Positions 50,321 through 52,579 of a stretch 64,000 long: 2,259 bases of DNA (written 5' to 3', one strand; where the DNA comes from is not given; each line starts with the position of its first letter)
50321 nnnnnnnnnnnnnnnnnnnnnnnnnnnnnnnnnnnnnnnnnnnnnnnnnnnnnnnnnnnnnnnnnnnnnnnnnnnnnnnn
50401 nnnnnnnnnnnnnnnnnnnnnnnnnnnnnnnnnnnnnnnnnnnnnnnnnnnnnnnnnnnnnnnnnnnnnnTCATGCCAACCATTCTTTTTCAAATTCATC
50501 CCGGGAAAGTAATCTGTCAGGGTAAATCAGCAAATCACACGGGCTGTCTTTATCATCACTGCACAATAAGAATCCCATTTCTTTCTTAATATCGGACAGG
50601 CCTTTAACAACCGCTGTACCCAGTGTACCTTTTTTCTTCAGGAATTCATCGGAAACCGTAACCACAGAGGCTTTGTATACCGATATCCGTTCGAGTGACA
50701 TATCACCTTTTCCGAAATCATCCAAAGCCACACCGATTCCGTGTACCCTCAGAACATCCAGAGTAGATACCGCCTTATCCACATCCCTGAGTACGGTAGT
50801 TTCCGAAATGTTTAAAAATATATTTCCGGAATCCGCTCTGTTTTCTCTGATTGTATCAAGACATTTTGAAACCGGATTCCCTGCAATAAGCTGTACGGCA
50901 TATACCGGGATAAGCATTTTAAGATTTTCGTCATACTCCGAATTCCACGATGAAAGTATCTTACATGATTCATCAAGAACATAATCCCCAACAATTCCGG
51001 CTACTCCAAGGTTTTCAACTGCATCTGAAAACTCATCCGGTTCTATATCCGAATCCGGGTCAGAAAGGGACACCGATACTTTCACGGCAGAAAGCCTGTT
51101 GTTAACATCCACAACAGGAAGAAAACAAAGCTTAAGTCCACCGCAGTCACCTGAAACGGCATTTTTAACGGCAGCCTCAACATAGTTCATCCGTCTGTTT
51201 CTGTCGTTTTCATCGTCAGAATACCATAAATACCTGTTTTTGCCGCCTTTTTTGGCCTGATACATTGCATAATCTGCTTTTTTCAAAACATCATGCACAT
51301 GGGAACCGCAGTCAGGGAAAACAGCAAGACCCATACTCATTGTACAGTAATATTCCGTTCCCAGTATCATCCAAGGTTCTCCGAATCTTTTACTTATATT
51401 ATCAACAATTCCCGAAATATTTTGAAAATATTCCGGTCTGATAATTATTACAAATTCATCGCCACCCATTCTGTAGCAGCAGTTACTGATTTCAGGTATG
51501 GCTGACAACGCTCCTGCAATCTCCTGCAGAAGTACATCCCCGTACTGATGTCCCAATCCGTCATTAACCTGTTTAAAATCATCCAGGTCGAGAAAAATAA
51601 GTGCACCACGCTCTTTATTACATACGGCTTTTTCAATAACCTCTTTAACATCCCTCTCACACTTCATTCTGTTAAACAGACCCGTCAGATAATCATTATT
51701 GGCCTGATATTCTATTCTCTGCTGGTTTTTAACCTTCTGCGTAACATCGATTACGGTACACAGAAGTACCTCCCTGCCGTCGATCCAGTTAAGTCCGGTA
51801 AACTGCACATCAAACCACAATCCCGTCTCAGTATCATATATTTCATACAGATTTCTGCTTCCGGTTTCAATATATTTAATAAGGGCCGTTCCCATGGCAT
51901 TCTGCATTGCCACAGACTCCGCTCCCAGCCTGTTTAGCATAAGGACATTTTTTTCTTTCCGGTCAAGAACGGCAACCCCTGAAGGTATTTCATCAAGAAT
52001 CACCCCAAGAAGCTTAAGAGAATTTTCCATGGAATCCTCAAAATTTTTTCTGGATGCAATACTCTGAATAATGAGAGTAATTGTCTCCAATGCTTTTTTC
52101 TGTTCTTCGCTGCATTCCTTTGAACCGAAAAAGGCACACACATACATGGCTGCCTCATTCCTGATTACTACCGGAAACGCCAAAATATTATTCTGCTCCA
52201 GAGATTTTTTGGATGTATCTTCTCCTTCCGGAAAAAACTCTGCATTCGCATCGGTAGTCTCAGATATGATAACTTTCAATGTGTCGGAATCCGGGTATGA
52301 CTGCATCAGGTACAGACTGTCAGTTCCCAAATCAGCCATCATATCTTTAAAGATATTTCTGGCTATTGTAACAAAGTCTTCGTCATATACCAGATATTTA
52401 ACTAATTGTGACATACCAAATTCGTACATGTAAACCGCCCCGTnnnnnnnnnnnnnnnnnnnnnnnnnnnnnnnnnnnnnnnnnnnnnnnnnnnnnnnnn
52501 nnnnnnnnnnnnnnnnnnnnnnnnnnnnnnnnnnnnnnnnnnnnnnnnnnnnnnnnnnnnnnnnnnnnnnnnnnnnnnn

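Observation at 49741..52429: CpsB/YwqE-like PHP phosphatase homolog with all signature histidines replaced, translationally coupled to a GGDEF/degenerate-EAL protein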

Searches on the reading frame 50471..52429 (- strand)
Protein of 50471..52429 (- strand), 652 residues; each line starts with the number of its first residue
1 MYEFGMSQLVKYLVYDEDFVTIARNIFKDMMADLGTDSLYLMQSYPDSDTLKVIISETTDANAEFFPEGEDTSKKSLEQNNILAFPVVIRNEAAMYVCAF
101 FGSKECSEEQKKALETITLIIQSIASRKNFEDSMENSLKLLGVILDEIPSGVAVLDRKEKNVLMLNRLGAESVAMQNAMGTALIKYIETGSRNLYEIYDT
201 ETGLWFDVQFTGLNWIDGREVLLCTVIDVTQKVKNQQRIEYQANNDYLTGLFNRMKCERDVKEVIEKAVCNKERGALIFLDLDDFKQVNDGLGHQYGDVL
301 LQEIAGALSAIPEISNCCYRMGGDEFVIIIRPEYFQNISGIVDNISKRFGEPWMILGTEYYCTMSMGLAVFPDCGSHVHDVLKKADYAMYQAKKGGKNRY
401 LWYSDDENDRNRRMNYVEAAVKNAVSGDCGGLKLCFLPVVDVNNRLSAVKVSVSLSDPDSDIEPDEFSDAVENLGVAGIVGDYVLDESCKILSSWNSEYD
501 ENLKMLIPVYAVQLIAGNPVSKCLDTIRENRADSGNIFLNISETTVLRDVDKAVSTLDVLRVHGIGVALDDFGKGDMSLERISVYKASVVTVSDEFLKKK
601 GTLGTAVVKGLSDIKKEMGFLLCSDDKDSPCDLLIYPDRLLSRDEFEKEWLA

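Call 3: search_protein_families(library=pfam, proteins=[window:50471-52429:-], max_evalue=1)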
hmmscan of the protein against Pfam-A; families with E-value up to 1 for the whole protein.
window:50471-52429:- (652 aa): 2 families
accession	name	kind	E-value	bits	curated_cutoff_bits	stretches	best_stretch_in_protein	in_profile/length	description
PF00990.26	GGDEF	-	2.8e-37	128.4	23.8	1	243-399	1-161/161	Diguanylate cyclase, GGDEF domain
PF00563.25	EAL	-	5.9e-20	72.1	31.3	1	430-623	11-207/236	EAL domain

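Call 4: search_protein_families(library=ncbifam, proteins=[window:50471-52429:-], max_evalue=1)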
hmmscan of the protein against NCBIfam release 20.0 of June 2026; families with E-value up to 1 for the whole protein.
window:50471-52429:- (652 aa): 25 families
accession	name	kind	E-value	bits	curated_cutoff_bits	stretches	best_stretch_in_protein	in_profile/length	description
NF007474.0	PRK10060.1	equivalog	8.8e-60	202.6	782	1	221-611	215-603/663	cyclic di-GMP phosphodiesterase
NF045675.1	PhdiestaseDibA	equivalog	5.4e-54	183.6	980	1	228-589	188-550/623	phosphodiesterase DibA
NF007298.0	PRK09776.1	equivalog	1.9e-46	158.5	1135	1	202-599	640-1041/1111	diguanylate cyclase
NF053781.1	cdiGMPphdstlr2612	equivalog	9.6e-43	146.1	1600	1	222-580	819-1181/1268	Tlr1612 family c-di-GMP phosphodiesterase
NF007423.1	PRK09966.1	equivalog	8.1e-42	143.5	325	1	234-393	230-390/390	diguanylate cyclase DgcN/YfiN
NF008467.0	PRK11359.1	equivalog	2.6e-38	131.5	857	1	231-597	364-725/800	oxygen-sensing cyclic-di-GMP phosphodiesterase DosP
TIGR00254.1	GGDEF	domain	2.8e-34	118.3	37.4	1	240-400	2-164/168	diguanylate cyclase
NF052458.1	PhdiestGepA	equivalog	2.8e-32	111.8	1200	1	221-618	402-797/840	phosphodiesterase GepA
NF038266.1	diguan_SiaD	equivalog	9.3e-30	103.8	290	1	236-399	87-251/252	biofilm regulation diguanylate cyclase SiaD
NF007135.0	PRK09581.1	equivalog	1.8e-29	102.9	474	1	236-400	286-452/457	PleD family two-component system response regulator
NF007380.0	PRK09894.1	equivalog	5e-29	101.6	256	1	238-408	124-291/296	diguanylate cyclase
NF051473.1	DigCycDgcsShew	equivalog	1.1e-27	97.2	400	1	235-400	127-288/291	diguanylate cyclase DgcS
NF008807.1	PRK11829.1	equivalog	1.3e-21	76.4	733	1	274-588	272-586/670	biofilm formation regulator HmsP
NF011955.1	PRK15426.1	equivalog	5.3e-20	71.1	408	1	233-403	388-561/564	cellulose biosynthesis regulator diguanylate cyclase DgcQ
NF040885.1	diguan_DgcJ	equivalog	7.8e-20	71.1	500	1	229-398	327-491/493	diguanylate cyclase DgcJ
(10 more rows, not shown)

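Call 15: search_solved_structures(query=window:50471-52429:-, max_evalue=0.001, show_alignments=2)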
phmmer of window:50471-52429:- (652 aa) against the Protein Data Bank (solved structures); distinct sequences matched with E-value up to 0.001: 70 (the best 60 are shown).
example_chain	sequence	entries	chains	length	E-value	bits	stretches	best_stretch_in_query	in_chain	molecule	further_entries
4rnh_A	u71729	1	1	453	9.9e-45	156.3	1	241-597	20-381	Motility regulator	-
4rnf_A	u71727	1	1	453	2.4e-43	151.7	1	241-597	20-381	Motility regulator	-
5m3c_A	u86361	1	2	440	3e-40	141.5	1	244-598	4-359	Diguanylate cyclase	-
5xgb_A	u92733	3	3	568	2.1e-28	102.4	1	223-598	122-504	Uncharacterized protein | Uncharacterized protein PA0861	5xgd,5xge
9clo_A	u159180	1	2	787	3.2e-26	95.2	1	231-598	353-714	Oxygen sensor protein DosP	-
9cmf_A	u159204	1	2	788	3.2e-26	95.2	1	231-598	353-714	Oxygen sensor protein DosP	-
9cdr_A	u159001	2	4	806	3.4e-26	95.1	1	231-598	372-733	Oxygen sensor protein DosP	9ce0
9bgv_A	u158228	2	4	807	3.4e-26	95.1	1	231-598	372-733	Oxygen sensor protein DosP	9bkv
3icl_A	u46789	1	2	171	9.1e-21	77.2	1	246-406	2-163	EAL/GGDEF domain protein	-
7a7e_A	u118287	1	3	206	4.2e-19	71.7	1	238-397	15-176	Diguanylate cyclase TpbB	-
4yme_A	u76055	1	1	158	8.7e-19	70.6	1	243-397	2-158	sensory box/GGDEF family protein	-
4urs_A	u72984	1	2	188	9.4e-19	70.5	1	235-394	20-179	DIGUANYLATE CYCLASE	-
4wxo_A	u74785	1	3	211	1.1e-18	70.3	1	238-399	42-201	Uncharacterized protein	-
4wxw_A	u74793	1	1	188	2.3e-18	69.2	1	245-399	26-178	Uncharacterized protein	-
4zmm_A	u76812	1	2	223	4.2e-18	68.4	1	240-400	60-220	diguanylate cyclase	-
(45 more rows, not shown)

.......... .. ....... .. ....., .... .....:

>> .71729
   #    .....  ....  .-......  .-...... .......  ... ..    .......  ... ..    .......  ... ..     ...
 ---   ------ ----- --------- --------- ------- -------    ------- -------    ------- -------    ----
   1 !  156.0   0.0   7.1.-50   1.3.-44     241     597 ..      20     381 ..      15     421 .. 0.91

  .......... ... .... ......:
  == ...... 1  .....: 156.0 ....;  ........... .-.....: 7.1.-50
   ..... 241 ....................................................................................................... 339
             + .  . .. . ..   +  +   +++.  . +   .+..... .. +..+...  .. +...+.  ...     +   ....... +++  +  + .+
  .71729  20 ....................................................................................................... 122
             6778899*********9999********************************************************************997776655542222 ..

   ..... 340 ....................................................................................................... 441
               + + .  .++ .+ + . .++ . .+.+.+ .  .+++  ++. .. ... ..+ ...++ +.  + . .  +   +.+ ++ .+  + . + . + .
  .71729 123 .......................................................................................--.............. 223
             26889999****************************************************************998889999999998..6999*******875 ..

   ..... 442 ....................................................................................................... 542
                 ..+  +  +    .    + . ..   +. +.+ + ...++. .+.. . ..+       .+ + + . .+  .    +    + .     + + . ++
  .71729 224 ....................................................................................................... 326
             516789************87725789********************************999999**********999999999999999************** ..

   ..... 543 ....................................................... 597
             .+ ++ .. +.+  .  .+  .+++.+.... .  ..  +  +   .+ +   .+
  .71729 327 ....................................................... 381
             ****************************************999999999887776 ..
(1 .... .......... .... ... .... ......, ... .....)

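Call 30: find_related_loci(query=A3, collection=genome_contigs, flank=6000)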
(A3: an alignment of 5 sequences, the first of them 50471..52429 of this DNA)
Query A3 (652 aa) in genome_contigs; peptide patterns used: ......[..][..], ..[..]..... (x = any residue, [..] = any of these).
81 stretches matched a pattern; 12 encode a relative of the query (tblastn E <= 1e-3); 12 distinct loci.
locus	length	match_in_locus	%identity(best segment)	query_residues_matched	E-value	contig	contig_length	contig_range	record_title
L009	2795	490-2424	47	1-623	0e+0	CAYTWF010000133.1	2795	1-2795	MAG TPA_asm: uncultured Butyrivibrio sp. isolate SRP192927_co8_134 genome assembly, contig: NODE_41527_length_2795_cov_6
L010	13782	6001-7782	45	3-600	1e-177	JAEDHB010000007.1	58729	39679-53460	MAG: Butyrivibrio sp. isolate MAG125 NODE_280_length_58729_cov_7.782715, whole genome shotgun sequence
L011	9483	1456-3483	44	1-652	1e-175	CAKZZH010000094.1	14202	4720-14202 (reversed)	MAG TPA_asm: uncultured Lachnospiraceae bacterium isolate ERR1278072_bin.2_CONCOCT_v1.1_MAG genome assembly, contig: ERZ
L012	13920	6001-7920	39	1-627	9e-142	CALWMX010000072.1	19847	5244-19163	MAG: uncultured Butyrivibrio sp. isolate E04__bin114 genome assembly, contig: E04__k127_1147482, whole genome shotgun se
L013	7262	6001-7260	53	10-409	1e-140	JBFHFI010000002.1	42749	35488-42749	MAG: Butyrivibrio sp. isolate Mix_sand07.2021.05.G.121 k141_1852549_length_42749_cov_9.0000, whole genome shotgun sequen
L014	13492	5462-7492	42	6-650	2e-169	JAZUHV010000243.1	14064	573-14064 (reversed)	MAG: Butyrivibrio sp. isolate T1900045267_TH20190037.MAGScoT_cleanbin_000082 SGB_5888_k141_2027332, whole genome shotgun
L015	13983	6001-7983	34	5-619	2e-118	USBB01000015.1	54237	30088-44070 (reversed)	uncultured Eubacterium sp. isolate UMGS1550 genome assembly, contig: NODE_516_length_54237_cov_8.378336, whole genome sh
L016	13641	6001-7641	38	83-619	5e-117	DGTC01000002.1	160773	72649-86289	MAG TPA_asm: Lachnospira sp. UBA4346 UBA4346_contig_2549, whole genome shotgun sequence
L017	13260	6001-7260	23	209-625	3e-37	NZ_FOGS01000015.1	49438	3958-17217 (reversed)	Vreelandella subterranea strain CGMCC 1.6495, whole genome shotgun sequence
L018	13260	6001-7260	24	209-625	2e-36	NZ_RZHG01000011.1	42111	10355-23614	Vreelandella andesensis strain DSM 19434 11, whole genome shotgun sequence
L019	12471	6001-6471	30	243-401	9e-16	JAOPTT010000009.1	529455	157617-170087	MAG: Spirochaetaceae bacterium isolate tPB_Spir1 H3element_contig_346, whole genome shotgun sequence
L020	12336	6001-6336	24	220-334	8e-5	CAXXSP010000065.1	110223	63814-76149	MAG: Sphaerochaetaceae bacterium isolate bf6003b1-e95c-49ca-b157-b87c8555c1eb genome assembly, contig: contig_65, whole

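Call 53: find_related_loci(query=A3, collection=metagenome_contigs, flank=4000)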
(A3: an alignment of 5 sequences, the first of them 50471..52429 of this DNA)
Query A3 (652 aa) in metagenome_contigs; peptide patterns used: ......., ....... (x = any residue, [..] = any of these).
257 stretches matched a pattern; 61 encode a relative of the query (tblastn E <= 1e-3); 61 distinct loci.
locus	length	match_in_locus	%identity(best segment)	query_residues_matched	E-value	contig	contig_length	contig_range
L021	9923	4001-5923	42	17-651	2e-157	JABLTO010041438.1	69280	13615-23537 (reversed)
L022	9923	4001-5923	42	17-651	2e-157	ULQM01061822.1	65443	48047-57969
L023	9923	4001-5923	42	17-651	3e-157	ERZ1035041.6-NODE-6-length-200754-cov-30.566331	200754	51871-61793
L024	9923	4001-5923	42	17-651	4e-157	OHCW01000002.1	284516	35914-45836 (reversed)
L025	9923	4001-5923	42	17-651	3e-156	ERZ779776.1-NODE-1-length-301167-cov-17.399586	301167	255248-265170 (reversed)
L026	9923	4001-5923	42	17-651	1e-156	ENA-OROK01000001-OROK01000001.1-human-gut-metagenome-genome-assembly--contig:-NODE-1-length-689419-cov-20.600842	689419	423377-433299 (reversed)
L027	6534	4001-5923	42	17-651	1e-156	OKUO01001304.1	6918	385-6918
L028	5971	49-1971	42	17-651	2e-156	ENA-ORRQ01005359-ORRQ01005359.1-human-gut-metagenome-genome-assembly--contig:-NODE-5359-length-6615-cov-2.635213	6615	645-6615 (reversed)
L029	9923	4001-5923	42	17-651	5e-157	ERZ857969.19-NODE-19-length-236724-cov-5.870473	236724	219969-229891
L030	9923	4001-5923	42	17-651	1e-156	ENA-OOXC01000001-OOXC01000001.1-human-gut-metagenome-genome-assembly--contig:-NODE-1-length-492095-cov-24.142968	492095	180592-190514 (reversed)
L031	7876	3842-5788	37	6-619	2e-126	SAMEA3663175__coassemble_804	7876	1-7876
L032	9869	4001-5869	37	6-623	3e-126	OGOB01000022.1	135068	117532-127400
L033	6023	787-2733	37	6-619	3e-126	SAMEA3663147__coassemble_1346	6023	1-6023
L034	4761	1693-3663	35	6-619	7e-125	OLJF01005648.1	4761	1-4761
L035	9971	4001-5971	35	6-619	6e-123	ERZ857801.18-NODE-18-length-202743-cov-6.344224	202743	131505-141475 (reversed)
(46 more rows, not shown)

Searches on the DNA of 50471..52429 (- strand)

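Call 68: search_rna_families(sources=[L012, L014, L032, L011], threshold=gathering)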
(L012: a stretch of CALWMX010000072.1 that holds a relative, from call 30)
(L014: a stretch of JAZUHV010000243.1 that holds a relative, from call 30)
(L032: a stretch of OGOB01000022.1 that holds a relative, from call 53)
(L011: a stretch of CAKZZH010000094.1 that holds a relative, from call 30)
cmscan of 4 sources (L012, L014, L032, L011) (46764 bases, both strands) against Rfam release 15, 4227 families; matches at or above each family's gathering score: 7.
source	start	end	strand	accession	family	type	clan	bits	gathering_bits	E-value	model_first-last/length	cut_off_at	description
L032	5935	6055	+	RF00050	FMN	Cis-reg; riboswitch;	-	119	66.2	2.7e-27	1-138/138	no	FMN riboswitch aptamer (RFN element)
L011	3587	3711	+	RF00050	FMN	Cis-reg; riboswitch;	-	114.9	66.2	3.5e-26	1-138/138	no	FMN riboswitch aptamer (RFN element)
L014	7588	7699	+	RF00050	FMN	Cis-reg; riboswitch;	-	112.2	66.2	1.8e-25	1-138/138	no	FMN riboswitch aptamer (RFN element)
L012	8028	8153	+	RF00050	FMN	Cis-reg; riboswitch;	-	106.3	66.2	7.7e-24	1-138/138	no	FMN riboswitch aptamer (RFN element)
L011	6773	6843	+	RF00005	tRNA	Gene; tRNA;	CL00001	66.6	29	2e-12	1-71/71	no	tRNA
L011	6646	6731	+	RF00005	tRNA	Gene; tRNA;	CL00001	56.6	29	1.1e-09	1-71/71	no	tRNA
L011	6887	6974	+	RF00005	tRNA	Gene; tRNA;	CL00001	54.8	29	3.4e-09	1-71/71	no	tRNA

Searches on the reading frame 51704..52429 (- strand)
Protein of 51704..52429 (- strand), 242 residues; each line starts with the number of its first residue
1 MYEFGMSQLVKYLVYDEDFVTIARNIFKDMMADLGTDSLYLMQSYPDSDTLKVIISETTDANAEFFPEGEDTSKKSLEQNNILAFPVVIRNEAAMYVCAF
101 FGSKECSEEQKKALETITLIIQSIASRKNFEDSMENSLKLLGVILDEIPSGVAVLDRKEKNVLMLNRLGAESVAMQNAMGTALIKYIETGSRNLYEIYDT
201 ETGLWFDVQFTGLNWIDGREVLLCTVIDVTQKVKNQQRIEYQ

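Call 70: search_solved_structures(query=window:51704-52429:-, max_evalue=10)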
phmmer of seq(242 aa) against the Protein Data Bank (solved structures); distinct sequences matched with E-value up to 10: 9.
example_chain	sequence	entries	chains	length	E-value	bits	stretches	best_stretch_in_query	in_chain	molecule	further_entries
7uek_A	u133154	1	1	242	0.089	15.7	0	1-115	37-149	OT3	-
3jsa_A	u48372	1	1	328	0.32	13.9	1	116-193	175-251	Homoserine dehydrogenase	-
3c8m_A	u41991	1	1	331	0.32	13.9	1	116-193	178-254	Homoserine dehydrogenase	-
3pqy_E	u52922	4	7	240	0.63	12.9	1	22-103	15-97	T cell receptor beta, variable 29,Human nkt tcr beta chain | Fusion protein of T cell receptor beta, variable 29 and Human nkt tcr beta chain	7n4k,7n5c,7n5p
2r0x_A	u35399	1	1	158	1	12.3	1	160-232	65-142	Possible flavin reductase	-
3np0_X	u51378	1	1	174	1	12.3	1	93-170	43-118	Ferritin light chain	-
3he7_D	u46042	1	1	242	1.7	11.5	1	22-100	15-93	Vbeta7(mouse variable domain, human constant domain)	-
5ivx_F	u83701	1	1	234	2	11.3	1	22-100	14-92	T-CELL RECEPTOR BETA CHAIN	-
5iw1_B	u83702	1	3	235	2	11.3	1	22-100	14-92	T-CELL RECEPTOR BETA CHAIN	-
